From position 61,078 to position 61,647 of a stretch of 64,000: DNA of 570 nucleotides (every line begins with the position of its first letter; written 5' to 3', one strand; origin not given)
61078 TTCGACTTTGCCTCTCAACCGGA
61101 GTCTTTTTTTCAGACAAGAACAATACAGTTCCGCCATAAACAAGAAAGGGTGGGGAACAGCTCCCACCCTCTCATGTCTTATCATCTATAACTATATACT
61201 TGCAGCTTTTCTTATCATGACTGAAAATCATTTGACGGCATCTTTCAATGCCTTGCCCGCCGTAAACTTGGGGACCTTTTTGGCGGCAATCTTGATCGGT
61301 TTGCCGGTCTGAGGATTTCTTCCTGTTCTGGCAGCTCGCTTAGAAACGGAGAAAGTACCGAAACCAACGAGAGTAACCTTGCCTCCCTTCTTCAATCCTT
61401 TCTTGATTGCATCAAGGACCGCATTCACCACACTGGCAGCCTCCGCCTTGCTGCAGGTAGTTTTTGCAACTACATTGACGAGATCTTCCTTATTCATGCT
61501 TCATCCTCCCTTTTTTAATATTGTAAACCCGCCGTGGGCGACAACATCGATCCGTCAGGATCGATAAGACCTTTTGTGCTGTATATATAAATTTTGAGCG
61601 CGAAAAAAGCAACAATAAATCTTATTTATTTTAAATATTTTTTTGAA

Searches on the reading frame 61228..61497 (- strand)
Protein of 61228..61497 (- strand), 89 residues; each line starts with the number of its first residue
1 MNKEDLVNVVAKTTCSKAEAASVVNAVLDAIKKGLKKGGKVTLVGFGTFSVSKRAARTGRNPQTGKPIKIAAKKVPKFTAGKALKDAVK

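Call 54: find_encoding_contigs(protein=window:61228-61497:-, flank=10000, max_places=10)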
Protein window:61228-61497:- (89 aa): 11 contigs read that carry it; 10 places shown.
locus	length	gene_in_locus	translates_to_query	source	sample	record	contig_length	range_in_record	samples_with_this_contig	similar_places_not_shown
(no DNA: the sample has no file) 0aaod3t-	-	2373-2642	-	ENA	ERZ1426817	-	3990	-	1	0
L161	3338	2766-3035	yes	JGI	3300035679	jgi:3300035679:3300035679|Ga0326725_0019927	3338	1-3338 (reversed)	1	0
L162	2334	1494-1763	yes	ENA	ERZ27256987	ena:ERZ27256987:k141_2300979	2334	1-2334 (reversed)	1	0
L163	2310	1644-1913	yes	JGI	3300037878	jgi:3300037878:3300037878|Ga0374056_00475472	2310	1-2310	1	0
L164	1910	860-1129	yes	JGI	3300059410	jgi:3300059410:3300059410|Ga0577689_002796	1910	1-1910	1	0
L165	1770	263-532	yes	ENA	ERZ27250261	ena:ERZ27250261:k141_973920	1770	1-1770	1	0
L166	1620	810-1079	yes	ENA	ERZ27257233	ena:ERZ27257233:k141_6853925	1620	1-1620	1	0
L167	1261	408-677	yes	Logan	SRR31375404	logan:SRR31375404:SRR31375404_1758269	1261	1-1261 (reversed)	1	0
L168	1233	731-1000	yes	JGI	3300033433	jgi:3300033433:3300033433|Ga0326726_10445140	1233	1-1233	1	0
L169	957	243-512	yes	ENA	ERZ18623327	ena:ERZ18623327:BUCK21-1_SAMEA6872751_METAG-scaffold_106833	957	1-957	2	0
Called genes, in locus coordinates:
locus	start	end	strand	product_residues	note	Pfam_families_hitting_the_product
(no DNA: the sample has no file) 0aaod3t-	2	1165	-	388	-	?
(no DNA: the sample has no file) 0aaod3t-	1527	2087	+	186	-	PF04366:Ysc84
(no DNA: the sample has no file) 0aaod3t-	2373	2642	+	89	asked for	PF00216:Bac_DNA_binding, PF18291:HU-HIG (weak)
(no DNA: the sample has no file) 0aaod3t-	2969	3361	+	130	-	PF00903:Glyoxalase, PF12681:Glyoxalase_2 (weak)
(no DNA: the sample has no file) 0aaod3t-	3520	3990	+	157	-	?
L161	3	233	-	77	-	?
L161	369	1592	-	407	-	PF07690:MFS_1, PF00083:Sugar_tr (faint), PF07690:MFS_1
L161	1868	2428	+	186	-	PF04366:Ysc84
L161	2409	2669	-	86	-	-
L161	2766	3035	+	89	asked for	PF00216:Bac_DNA_binding, PF18291:HU-HIG (weak)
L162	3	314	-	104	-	?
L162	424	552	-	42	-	-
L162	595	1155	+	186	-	PF04366:Ysc84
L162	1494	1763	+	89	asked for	PF00216:Bac_DNA_binding, PF18291:HU-HIG (weak)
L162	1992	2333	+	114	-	?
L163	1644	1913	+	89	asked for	PF00216:Bac_DNA_binding, PF18291:HU-HIG (weak)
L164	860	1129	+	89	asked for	PF00216:Bac_DNA_binding, PF18291:HU-HIG (weak)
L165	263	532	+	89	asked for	PF00216:Bac_DNA_binding, PF18291:HU-HIG (weak)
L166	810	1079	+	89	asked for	PF00216:Bac_DNA_binding, PF18291:HU-HIG (weak)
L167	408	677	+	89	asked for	PF00216:Bac_DNA_binding, PF18291:HU-HIG (weak)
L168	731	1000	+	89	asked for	PF00216:Bac_DNA_binding, PF18291:HU-HIG (weak)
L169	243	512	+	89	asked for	PF00216:Bac_DNA_binding, PF18291:HU-HIG (weak)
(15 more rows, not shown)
